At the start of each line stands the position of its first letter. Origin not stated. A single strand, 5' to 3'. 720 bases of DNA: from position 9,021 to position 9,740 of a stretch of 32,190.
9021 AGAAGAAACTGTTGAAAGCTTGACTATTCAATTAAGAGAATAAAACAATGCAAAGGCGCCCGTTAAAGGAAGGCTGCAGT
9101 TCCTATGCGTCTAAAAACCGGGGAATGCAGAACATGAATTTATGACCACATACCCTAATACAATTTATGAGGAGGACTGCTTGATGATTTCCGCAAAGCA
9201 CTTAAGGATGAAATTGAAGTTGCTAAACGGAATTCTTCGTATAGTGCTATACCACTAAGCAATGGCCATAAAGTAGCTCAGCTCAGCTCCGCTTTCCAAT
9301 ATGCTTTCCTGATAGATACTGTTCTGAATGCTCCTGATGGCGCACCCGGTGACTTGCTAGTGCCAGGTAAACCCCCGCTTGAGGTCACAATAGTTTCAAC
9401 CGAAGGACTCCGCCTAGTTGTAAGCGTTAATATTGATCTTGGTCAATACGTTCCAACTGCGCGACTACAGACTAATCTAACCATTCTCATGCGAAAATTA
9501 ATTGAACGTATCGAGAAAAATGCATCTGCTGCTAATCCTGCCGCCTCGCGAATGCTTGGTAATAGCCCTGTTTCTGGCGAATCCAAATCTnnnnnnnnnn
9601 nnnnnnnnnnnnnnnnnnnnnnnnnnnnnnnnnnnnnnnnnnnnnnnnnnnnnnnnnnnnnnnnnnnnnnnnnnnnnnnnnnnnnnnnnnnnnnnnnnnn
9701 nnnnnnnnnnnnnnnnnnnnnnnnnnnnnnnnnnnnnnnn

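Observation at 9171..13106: Single-polypeptide Upf1-like helicase + coiled-coil + PLD nuclease + double zinc ribbon: candidate Mokosh/Nhi-like defense or nucleic-acid-surveillance module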

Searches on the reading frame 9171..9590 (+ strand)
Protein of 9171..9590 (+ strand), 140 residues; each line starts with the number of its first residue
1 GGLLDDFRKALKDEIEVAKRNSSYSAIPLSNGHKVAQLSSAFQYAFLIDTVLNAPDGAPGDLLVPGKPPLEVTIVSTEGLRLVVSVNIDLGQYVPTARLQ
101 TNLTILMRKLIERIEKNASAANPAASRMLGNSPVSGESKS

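Call 48: search_protein_families(library=pfam, proteins=[window:9171-9590:+], max_evalue=10)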
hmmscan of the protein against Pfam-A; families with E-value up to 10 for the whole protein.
window:9171-9590:+ (140 aa): 0 families
